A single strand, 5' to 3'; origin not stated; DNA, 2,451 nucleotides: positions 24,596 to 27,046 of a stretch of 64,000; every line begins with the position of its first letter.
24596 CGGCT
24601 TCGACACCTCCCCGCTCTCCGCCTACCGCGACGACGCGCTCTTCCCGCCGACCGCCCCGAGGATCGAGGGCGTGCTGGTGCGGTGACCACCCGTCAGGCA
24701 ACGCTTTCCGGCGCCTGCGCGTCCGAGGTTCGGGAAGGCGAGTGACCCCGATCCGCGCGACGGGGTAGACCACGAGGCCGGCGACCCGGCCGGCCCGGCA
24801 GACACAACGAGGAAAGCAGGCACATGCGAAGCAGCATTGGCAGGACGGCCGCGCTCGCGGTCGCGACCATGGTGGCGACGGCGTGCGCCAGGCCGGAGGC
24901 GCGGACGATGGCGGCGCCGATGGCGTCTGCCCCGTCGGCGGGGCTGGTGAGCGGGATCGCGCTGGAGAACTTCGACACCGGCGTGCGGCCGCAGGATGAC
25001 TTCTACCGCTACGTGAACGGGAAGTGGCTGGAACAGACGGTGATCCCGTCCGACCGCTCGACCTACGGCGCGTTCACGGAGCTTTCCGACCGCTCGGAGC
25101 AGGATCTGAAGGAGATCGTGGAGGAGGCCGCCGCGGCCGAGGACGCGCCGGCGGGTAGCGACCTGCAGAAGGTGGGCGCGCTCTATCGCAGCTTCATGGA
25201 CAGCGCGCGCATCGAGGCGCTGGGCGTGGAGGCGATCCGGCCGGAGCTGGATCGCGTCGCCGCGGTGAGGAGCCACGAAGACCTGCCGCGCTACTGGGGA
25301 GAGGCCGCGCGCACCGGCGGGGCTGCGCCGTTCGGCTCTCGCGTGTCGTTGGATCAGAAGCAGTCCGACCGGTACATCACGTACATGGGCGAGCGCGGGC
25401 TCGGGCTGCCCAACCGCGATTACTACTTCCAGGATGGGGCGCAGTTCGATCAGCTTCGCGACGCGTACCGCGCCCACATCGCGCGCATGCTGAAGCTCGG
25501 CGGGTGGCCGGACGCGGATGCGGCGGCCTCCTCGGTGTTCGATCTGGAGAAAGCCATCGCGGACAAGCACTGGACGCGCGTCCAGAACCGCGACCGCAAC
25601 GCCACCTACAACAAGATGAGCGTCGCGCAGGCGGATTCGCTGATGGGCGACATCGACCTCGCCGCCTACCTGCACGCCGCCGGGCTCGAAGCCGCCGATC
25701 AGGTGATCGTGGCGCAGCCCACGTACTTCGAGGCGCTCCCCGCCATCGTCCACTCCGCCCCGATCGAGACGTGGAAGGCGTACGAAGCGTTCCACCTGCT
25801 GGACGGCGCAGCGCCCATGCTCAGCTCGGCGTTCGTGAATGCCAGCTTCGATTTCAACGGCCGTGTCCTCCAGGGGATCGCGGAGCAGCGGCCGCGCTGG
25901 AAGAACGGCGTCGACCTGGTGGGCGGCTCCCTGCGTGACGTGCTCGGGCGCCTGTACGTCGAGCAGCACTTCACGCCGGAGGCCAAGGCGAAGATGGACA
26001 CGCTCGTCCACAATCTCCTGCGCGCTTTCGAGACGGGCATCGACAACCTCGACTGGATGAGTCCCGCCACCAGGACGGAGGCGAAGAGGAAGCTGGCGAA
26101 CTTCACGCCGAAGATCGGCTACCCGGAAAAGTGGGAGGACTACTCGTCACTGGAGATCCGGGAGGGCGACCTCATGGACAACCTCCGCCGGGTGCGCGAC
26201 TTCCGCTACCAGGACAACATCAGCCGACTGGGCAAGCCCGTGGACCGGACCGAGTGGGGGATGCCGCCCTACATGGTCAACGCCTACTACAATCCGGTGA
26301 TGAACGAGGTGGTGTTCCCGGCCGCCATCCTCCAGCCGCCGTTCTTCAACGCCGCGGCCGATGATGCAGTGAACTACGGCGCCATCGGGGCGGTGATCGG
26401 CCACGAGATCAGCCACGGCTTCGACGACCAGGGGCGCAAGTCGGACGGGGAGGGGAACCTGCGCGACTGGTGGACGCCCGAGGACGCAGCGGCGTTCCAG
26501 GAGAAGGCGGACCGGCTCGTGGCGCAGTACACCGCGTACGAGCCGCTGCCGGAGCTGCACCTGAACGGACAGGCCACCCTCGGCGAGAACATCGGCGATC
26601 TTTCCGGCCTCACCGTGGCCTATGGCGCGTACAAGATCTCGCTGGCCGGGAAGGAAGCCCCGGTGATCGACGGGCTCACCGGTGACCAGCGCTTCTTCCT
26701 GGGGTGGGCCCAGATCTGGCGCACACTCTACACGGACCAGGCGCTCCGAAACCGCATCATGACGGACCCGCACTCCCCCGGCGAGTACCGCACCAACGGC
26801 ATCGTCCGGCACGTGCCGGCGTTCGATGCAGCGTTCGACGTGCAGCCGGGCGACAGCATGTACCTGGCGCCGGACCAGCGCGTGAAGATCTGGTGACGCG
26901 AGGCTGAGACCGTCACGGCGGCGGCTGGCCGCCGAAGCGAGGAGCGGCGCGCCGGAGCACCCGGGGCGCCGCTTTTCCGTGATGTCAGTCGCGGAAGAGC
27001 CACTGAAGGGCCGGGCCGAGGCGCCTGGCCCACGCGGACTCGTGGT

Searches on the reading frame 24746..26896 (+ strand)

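Call 81: search_protein_families(library=pfam, proteins=[window:24746-26896:+], max_evalue=0.00001)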
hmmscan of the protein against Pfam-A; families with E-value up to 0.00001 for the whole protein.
window:24746-26896:+ (716 aa): 2 families
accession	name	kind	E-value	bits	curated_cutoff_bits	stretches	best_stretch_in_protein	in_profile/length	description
PF05649.18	Peptidase_M13_N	-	7.6e-123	411.1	32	1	82-460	1-381/381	Peptidase family M13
PF01431.27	Peptidase_M13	-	8.7e-74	248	24.5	1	512-713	1-205/205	Peptidase family M13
